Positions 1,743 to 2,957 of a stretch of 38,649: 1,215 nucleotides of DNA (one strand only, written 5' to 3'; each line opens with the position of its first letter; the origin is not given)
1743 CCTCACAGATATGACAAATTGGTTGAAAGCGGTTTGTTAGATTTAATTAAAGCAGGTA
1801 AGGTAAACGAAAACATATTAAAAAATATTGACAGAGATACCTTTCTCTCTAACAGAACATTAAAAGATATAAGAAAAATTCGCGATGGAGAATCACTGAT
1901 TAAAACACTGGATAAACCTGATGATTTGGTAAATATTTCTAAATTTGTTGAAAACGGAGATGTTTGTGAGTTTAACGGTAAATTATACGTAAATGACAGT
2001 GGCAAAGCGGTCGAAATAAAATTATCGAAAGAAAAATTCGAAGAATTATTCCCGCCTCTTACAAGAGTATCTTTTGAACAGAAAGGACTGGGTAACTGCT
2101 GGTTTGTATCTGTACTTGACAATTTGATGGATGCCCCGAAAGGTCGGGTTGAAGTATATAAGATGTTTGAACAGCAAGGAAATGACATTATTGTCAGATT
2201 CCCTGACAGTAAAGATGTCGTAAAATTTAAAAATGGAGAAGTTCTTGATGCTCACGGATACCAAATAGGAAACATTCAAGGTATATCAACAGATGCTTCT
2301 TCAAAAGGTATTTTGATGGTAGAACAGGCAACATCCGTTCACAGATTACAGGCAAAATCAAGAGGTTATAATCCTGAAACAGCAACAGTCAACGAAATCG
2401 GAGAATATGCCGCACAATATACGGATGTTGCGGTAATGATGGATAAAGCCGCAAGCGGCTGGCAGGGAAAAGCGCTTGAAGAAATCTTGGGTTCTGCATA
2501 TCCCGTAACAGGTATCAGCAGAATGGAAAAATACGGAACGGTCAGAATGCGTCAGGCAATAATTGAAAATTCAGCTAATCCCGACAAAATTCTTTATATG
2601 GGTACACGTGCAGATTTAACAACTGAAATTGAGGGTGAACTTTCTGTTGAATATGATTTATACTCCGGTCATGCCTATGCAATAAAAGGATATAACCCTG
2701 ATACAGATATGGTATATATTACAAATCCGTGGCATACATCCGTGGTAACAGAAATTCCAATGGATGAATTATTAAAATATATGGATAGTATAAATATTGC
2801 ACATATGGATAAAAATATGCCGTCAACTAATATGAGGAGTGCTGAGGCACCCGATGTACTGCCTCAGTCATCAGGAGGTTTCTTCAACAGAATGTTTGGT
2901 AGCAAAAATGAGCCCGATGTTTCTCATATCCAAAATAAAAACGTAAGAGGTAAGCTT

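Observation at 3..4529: Giant modular protein with two tandem calpain-type protease cores (Cys-His-Asn and Cys-His-Asp)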

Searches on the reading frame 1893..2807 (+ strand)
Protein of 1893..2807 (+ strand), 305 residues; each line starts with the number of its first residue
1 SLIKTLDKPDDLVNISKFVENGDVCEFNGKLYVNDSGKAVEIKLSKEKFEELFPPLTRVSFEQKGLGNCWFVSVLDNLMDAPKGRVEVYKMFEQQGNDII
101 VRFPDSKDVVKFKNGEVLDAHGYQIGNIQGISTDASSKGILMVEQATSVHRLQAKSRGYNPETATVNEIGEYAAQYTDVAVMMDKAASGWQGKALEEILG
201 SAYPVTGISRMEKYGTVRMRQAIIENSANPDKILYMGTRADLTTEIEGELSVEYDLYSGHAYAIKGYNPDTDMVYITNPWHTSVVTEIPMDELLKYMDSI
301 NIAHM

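Call 13: search_protein_families(library=pfam, proteins=[window:1893-2807:+], max_evalue=10)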
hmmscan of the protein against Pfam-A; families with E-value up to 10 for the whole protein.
window:1893-2807:+ (305 aa): 2 families
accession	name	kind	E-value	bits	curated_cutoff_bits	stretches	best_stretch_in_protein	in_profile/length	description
PF00648.27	Peptidase_C2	-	1.7e-05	24.5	23.8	2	232-281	188-243/297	Calpain family cysteine protease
PF09778.15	Guanylate_cyc_2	-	0.043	13.6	28.1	1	253-293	156-196/212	Guanylylate cyclase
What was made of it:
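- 2073..2807 (+): Protease core 1, type 1 (aa 691-935). Gln693 is at nt 2079-2081, Cys699 at 2097-2099, His890 at 2670-2672 and Asn908 at 2724-2726. Pfam PF00648: 24.5 bits (call 13).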

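Call 15: search_solved_structures(query=window:1893-2807:+, max_evalue=10, show_alignments=3)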
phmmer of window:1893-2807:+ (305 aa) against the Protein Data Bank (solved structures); distinct sequences matched with E-value up to 10: 4.
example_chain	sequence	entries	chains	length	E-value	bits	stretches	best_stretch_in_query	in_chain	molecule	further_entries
7y23_G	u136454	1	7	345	0.55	12.6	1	206-288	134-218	phage capsid protein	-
5dat_d2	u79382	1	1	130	0.59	12.5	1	93-142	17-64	40S ribosomal protein S22-A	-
6zj3_Lk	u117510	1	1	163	0.61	12.5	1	30-97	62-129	Ribosomal protein uL23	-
6i1d_B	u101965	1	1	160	1.5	11.2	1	226-278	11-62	Protein MPE1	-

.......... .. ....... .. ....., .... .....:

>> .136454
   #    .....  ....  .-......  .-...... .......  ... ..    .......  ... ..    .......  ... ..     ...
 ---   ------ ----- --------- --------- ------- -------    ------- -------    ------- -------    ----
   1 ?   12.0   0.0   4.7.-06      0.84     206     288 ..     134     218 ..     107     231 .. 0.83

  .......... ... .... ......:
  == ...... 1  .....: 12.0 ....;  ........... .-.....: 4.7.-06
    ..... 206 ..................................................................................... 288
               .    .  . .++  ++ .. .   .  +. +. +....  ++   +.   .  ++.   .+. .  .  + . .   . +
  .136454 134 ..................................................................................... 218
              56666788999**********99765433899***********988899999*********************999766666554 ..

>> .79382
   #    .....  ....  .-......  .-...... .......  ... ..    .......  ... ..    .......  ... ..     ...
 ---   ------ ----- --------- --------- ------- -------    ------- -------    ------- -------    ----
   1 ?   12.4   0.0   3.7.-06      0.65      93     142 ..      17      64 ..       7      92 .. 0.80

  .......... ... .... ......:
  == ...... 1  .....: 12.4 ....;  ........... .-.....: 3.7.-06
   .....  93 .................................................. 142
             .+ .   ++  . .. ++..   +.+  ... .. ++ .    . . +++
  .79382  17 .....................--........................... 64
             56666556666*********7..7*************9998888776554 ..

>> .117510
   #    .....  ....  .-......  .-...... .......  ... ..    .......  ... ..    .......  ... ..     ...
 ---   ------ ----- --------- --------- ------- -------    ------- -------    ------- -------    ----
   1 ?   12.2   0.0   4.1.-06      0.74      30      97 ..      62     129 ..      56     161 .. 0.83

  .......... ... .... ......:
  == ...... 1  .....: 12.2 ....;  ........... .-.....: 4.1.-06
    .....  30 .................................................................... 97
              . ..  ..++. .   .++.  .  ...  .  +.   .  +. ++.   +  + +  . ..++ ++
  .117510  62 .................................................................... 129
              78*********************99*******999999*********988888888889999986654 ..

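Call 30: find_homologous_proteins(query=window:1893-2807:+, max_evalue=0.01)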
Query window:1893-2807:+ (305 aa): 5 proteins with E <= 0.01 among 647 candidates.
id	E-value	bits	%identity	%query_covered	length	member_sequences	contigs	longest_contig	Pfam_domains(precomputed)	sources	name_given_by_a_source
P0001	3.5e-86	307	50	100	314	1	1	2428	PF00648.28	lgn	-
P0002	9.7e-84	299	50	100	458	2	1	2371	PF00648.28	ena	-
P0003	1.5e-81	292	50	100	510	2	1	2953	PF00648.28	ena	-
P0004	2.0e-25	108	28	99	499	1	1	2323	-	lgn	-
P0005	1.3e-12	66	49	27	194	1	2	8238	-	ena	-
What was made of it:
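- Tried and rejected: The 305-aa core alone found relatives at once (call 30).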

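Call 39: search_solved_structures(query=A2, max_evalue=1, show_alignments=2)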
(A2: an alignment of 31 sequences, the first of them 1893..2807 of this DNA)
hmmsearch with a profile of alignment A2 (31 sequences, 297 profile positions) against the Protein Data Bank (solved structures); distinct sequences matched with E-value up to 1: 22.
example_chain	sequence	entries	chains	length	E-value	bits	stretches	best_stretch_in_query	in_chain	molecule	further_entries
2p0r_A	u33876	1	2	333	1.2e-06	31.2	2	172-272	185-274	Calpain-9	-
1ziv_A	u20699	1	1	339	1.3e-06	31.1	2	172-272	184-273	Calpain 9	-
2nqa_A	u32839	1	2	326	0.0028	20.2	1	55-76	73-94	Calpain-8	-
6bjd_A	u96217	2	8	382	0.0032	20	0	55-75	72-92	Calpain-3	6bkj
1kfu_L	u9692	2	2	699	0.0052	19.3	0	55-76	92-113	M-CALPAIN LARGE SUBUNIT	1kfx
1tl9_A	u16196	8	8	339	0.028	16.9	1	55-76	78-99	Calpain 1, large [catalytic] subunit | Calpain-1 catalytic subunit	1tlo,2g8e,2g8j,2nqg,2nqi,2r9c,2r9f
4bgv_A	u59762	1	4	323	0.035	16.6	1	221-272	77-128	MALATE DEHYDROGENASE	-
1zcm_A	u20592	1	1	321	0.047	16.2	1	55-76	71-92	Calpain 1, large [catalytic] subunit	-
7w7o_A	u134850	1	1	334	0.065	15.7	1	55-76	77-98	Calpain-1 catalytic subunit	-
6p3q_A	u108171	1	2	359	0.069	15.6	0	56-76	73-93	Calpain-5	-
2ary_A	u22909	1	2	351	0.073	15.5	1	55-76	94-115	Calpain-1 catalytic subunit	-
1mdw_A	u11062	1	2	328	0.11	14.9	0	213-272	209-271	Calpain II, catalytic subunit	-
7x79_A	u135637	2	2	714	0.31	13.5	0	55-76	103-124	Calpain-1 catalytic subunit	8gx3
2d4a_B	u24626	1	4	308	0.39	13.1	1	222-274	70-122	Malate dehydrogenase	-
6bgp_A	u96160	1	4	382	0.53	12.7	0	245-272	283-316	Calpain-3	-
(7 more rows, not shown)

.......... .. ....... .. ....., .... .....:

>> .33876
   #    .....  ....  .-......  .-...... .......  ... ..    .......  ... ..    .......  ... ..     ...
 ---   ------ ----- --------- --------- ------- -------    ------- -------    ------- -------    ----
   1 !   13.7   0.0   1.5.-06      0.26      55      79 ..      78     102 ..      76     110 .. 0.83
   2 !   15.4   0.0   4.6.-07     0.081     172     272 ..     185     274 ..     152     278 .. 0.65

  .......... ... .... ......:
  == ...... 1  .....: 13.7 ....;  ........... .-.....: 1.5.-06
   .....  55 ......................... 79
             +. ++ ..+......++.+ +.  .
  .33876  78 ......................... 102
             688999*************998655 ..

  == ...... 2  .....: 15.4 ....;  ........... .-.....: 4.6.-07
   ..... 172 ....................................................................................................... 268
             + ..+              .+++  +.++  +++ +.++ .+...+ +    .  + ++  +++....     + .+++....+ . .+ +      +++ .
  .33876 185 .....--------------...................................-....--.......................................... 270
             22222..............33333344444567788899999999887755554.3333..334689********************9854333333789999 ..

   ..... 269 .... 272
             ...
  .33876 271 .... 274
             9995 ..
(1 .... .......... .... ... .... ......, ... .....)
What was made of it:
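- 2073..2807 (+): Family profile against calpain-9: E 1.2e-6 (call 39).
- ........, HAYS and NPW align to the calpain blocks (call 39).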

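Call 41: search_protein_families(library=pfam, alignment_id=A2, max_evalue=0.01)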
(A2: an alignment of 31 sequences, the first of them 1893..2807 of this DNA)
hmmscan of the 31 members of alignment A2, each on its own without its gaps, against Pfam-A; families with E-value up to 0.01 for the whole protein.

A. member 1, window:1893-2807:+ (305 aa): 1 family
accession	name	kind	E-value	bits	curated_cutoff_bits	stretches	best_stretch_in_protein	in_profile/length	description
PF00648.27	Peptidase_C2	-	1.7e-05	24.5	23.8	0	232-281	188-243/297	Calpain family cysteine protease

B. families by the number of members that match (of 31 scanned): 3 families
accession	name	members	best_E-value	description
PF00648.27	Peptidase_C2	28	4.2e-09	Calpain family cysteine protease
PF13529.12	Peptidase_C39_2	3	0.0032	Peptidase_C39 like family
PF20033.5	DUF6438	1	0.0078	Domain of unknown function (DUF6438)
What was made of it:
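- On Calpain family (MEROPS C2 / Pfam PF00648): 28 of 31 type-1 relatives match at E<=0.01, best 4e-9 (call 41).
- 28 of 31 type-1 units match PF00648, best E 4e-9 (call 41).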

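Call 48: find_related_loci(query=A2, collection=genome_contigs, flank=10000)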
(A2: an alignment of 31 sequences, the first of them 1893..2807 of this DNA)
Query A2 (305 aa) in genome_contigs; peptide patterns used: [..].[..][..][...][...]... (x = any residue, [..] = any of these).
236 stretches matched a pattern; 65 encode a relative of the query (tblastn E <= 1e-3); 65 distinct loci.
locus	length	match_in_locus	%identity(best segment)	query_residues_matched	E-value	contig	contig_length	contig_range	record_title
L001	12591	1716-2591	50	2-305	4e-92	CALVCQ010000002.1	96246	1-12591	MAG: Candidatus Gastranaerophilales bacterium isolate BRZ_AN__bin36 genome assembly, contig: BRZ_AN__NODE_321_length_962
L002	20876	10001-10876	50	2-305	2e-91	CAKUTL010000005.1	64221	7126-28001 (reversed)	MAG: uncultured Candidatus Melainabacteria bacterium isolate REFINED_METABAT215_TOP10_CONTIGS_1500_ASSEMBLY_K77_MERGED__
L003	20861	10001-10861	49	3-305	2e-85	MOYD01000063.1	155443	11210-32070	MAG: Candidatus Gastranaerophilales bacterium Zag_111 scaffold453, whole genome shotgun sequence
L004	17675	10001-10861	44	1-305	6e-79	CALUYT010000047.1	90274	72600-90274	MAG: Candidatus Gastranaerophilales bacterium isolate E19__bin192 genome assembly, contig: E19__k127_6534479, whole geno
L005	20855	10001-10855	44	15-305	1e-78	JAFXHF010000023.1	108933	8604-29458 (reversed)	Bacterium isolate RGIG6412 Sheep_Rectum-5__c726, whole genome shotgun sequence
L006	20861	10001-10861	43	1-305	9e-79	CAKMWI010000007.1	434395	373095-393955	Candidatus Gastranaerophilales bacterium isolate min17_bin44 genome assembly, contig: contig_5047, whole genome shotgun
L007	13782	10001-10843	44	3-300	2e-69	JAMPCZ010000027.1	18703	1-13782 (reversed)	MAG: Muribaculaceae bacterium isolate NALB_7821b_15 Scaffold_#27__SCF_027__18603_bp, whole genome shotgun sequence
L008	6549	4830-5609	39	15-302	8e-56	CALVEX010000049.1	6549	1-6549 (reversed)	MAG: Candidatus Gastranaerophilales bacterium isolate E12__bin100 genome assembly, contig: E12__k127_5906337, whole geno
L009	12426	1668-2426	40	19-302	2e-53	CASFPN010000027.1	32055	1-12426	uncultured bacterium isolate SI.T13.metabat-bins.66 genome assembly, contig: SI.T13.metabat-bins.66.fa_k141_286052, whol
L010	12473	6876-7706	35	19-305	1e-52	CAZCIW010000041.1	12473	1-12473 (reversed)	MAG TPA_asm: uncultured Muribaculaceae bacterium isolate SRP225648_co1_241 genome assembly, contig: NODE_12882_length_12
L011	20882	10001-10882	35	2-296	5e-52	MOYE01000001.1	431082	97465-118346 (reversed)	MAG: Candidatus Gastranaerophilus phascolarctosicola isolate Zag_221 Contig_10955, whole genome shotgun sequence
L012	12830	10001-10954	35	2-300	2e-49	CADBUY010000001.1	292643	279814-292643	uncultured bacterium isolate RUG14326 genome assembly, contig: RUG14326_asm_1, whole genome shotgun sequence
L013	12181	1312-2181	34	2-296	7e-48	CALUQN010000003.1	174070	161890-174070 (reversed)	MAG: Candidatus Gastranaerophilales bacterium isolate BRZ_AE__bin22 genome assembly, contig: BRZ_AE__NODE_96_length_1740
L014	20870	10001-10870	34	2-296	7e-48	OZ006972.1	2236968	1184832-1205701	MAG: Candidatus Gastranaerophilales bacterium isolate metabat2_pooled_hifiasm.1023 MAG genome assembly, chromosome: 1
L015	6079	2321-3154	34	1-300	1e-47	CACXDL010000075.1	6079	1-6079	uncultured bacterium isolate RUG11158 genome assembly, contig: RUG11158_asm_75, whole genome shotgun sequence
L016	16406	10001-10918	33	2-300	5e-46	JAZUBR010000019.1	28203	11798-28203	MAG: Candidatus Gastranaerophilaceae bacterium isolate T1900045317_YK20190006.MAGScoT_cleanbin_000005 SGB_6309_k141_1621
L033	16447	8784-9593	32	11-303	4e-33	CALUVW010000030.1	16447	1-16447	MAG: Candidatus Gastranaerophilales bacterium isolate BRZ_ER__bin64 genome assembly, contig: BRZ_ER__NODE_4199_length_16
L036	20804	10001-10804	29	2-302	2e-31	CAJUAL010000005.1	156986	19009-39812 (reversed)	TPA_asm: uncultured Vampirovibrio sp. isolate MGBC124934 genome assembly, contig: MGBC124934.5, whole genome shotgun seq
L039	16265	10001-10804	31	2-300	7e-31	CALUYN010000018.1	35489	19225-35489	MAG: Candidatus Gastranaerophilales bacterium isolate BRZ_FQ__bin50 genome assembly, contig: BRZ_FQ__NODE_1388_length_35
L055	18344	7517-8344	28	19-291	9e-30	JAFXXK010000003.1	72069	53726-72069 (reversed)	Bacterium isolate RGIG6833 Sheep_Rumen-4__c312089, whole genome shotgun sequence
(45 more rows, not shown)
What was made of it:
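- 65 genome loci, most of them labelled Gastranaerophilales or Melainabacteria (call 48).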

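Call 50: predict_structure(alignment_id=A2)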
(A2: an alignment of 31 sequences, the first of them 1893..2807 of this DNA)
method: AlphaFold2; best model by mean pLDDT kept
length: 305 residues; sequences in the alignment: 31
mean_pLDDT: 85.2   pTM: 0.87
mean pLDDT of the five models: 85.2, 84.6, 84.0, 83.8, 82.4
residues with pLDDT >= 90: 171; 70-90: 83; 50-70: 43; < 50: 8
segments of 3 or more residues with pLDDT < 50: 129-134
pLDDT, mean of each block of 10 residues (from residue 1): 91 96 96 97 96 76 88 94 94 96 84 88 72 68 88 62 56 57 69 82 74 85 92 92 80 95 97 97 95 95 89
secondary structure, 60 per line:
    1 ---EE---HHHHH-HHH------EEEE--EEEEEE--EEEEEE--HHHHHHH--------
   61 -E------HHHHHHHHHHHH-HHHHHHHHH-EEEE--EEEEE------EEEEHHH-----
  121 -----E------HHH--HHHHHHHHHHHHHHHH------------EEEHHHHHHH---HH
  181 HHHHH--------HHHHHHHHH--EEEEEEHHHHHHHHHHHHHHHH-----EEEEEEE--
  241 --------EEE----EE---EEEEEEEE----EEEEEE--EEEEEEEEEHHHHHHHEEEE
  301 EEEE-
elements in order: H9-13 E24-27 E30-35 E38-43 H46-52 H69-80 H82-90 E92-95 E98-102 E109-112 H138-153 E166-168 H169-175 H179-185 H194-202 E205-210 H211-226 E232-238 E249-251 E261-268 E273-278 E281-289 H290-296 E297-304
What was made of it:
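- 1893..2072 (+): Module 1 (aa 631-690): a three-stranded sheet plus a helix ending in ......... AlphaFold pLDDT is 91-97 over residues 1-50 (call 50).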

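Call 54: fold_search(model_id=the predicted structure, library=pdb)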
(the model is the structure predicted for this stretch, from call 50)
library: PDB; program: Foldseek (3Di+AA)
matches with E <= 10: 614; with E <= 0.001: 35
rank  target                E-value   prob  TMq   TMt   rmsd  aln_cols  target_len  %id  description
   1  2p0r_A                1.7e-06  1.00  0.51  0.49   5.3       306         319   14  Structure of Human Calpain 9 in complex with Leupeptin (released 2007-03-20)
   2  1zcm                  4.3e-06  1.00  0.48  0.45   7.5       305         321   13  Human calpain protease core inhibited by ZLLYCH2F (released 2006-01-31)
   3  2nqa_B                6.1e-06  1.00  0.47  0.45   6.9       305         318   14  Catalytic Domain of Human Calpain 8 (released 2006-11-14)
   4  2nqa_A                9.2e-06  1.00  0.47  0.46   6.2       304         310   13  Catalytic Domain of Human Calpain 8 (released 2006-11-14)
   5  6p3q_A                9.7e-06  1.00  0.48  0.43  13.5       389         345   12  Calpain-5 (CAPN5) Protease Core (PC) (released 2020-02-05)
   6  1tlo                  1.3e-05  1.00  0.49  0.47   5.9       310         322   12  High resolution crystal structure of calpain I protease core in complex with E64 (released 2004-11-02)
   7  6bkj_D                1.3e-05  1.00  0.50  0.50   5.3       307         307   11  Crystal Structure of Human Calpain-3 Protease Core in Complex with Leupeptin (released 2018-02-07)
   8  1ziv                  1.3e-05  1.00  0.34  0.34   8.2       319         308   12  Catalytic Domain of Human Calpain-9 (released 2005-07-05)
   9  6bkj_A                1.4e-05  1.00  0.44  0.44   6.4       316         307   10  Crystal Structure of Human Calpain-3 Protease Core in Complex with Leupeptin (released 2018-02-07)
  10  6p3q_B                1.6e-05  1.00  0.47  0.42   6.1       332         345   13  Calpain-5 (CAPN5) Protease Core (PC) (released 2020-02-05)
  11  1mdw_B                1.8e-05  1.00  0.46  0.44   6.7       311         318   12  Crystal Structure of Calcium-Bound Protease Core of Calpain II Reveals the Basis for Intrinsic Inactivation (released 2003-04-29)
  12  1kxr_A                2.0e-05  1.00  0.46  0.44   6.5       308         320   12  Crystal Structure of Calcium-Bound Protease Core of Calpain I (released 2002-03-20)
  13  8gx3                  2.1e-05  1.00  0.47  0.44   7.1       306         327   12  The crystal structure of human Calpain-1 protease core in complex with 14c (released 2023-09-20)
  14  1kxr_B                2.2e-05  1.00  0.47  0.45   6.6       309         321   13  Crystal Structure of Calcium-Bound Protease Core of Calpain I (released 2002-03-20)
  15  6bkj_B                2.5e-05  1.00  0.48  0.48   6.0       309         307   11  Crystal Structure of Human Calpain-3 Protease Core in Complex with Leupeptin (released 2018-02-07)
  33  9l5u_B                6.8e-04  1.00  0.21  0.42  11.1       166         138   10  Papain-like cysteine protease toxin/immunity pair (released 2025-06-04)
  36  1df0_A                1.1e-03  1.00  0.41  0.22   6.2       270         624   14  Crystal structure of M-Calpain (released 2000-06-21)
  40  9l5u_A                2.1e-03  0.99  0.23  0.45   8.9       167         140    8  Papain-like cysteine protease toxin/immunity pair (released 2025-06-04)
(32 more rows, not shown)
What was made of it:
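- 2073..2807 (+): Model pLDDT 85, with the top 27 PDB matches all calpain cores (calls 50, 54).
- On Calpain family (MEROPS C2 / Pfam PF00648): Core 1 model: the top 27 PDB matches are all calpain cores, E 1.7e-6, TM 0.51 (calls 50, 54).
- Its top 27 Foldseek PDB hits are all calpain cores, best E 1.7e-6 and TM 0.51 (calls 50, 54).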

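Call 55: search_protein_families(library=pfam, proteins=[L005:3491-15907:+, L002:3641-10891:+, L014:6998-10888:+, L011:9542-10912:+], max_evalue=0.01)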
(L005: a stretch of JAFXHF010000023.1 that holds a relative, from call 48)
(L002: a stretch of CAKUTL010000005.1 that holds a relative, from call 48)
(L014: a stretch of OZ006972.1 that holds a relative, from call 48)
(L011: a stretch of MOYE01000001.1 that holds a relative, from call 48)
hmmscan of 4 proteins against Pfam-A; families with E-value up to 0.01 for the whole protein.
L005:3491-15907:+ (4139 aa): 6 families
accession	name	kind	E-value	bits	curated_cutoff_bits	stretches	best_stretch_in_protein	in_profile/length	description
PF25533.1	Lysostaphin_N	-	1.2e-12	48.2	60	2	1532-1602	29-99/103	Lysostaphin, N-terminal domain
PF00648.27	Peptidase_C2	-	5.8e-07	29.3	23.8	0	2340-2432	146-244/297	Calpain family cysteine protease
PF00036.39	EF-hand_1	-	0.00027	20.7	25.4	0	59-81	3-25/29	EF hand domain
PF01476.26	LysM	-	0.00044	20.6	20.9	0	369-395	2-28/43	LysM domain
PF13405.12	EF-hand_6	-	0.0011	19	25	0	83-105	7-29/30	EF-hand domain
PF13499.12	EF-hand_7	-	0.0044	17.8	30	0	59-109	5-53/67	EF-hand domain pair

L002:3641-10891:+ (2417 aa): 2 families
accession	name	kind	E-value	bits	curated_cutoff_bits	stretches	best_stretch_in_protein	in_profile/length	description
PF00648.27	Peptidase_C2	-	1.3e-07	31.5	23.8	1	2175-2388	45-243/297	Calpain family cysteine protease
PF01476.26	LysM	-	3e-06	27.5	20.9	1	411-455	2-43/43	LysM domain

L014:6998-10888:+ (1297 aa): 1 family
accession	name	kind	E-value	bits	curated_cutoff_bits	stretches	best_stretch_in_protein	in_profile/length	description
PF00648.27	Peptidase_C2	-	1.7e-06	27.8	23.8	1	1056-1083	45-72/297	Calpain family cysteine protease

L011:9542-10912:+ (457 aa): 1 family
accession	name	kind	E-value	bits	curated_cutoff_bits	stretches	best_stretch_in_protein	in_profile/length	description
PF00648.27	Peptidase_C2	-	0.0002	21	23.8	1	208-233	45-70/297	Calpain family cysteine protease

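Call 77: find_related_loci(query=A2, collection=viral_contigs, flank=5000)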
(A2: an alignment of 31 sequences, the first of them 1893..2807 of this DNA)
Query A2 (305 aa) in viral_contigs; peptide patterns used: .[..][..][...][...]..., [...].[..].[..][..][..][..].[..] (x = any residue, [..] = any of these).
150 stretches matched a pattern, but none encodes a relative of the query by tblastn (E <= 1e-3).
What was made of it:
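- Tried and rejected: No relative in viral contigs (call 77).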

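Call 84: search_protein_families(library=ncbifam, proteins=[window:1893-2807:+, L005:3560-7000:+], max_evalue=1)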
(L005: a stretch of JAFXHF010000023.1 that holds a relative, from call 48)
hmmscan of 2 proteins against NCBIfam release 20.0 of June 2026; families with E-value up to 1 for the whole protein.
window:1893-2807:+ (305 aa): 0 families

L005:3560-7000:+ (1147 aa): 2 families
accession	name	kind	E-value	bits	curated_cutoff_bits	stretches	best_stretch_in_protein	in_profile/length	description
NF041261.1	RHS_core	equivalog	8.8e-05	20.5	2000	1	102-341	465-692/1261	RHS element core protein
NF042931.1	SAG1386_EF1546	equivalog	0.00041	20.5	80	1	283-376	52-143/158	SAG1386/EF1546 family surface-associated protein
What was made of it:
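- On Polymorphic toxin system: The RHS_core hit is 20 bits against a cut-off of 2000 (call 84).
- The RHS match is 20 bits against a cut-off of 2000 (call 84).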
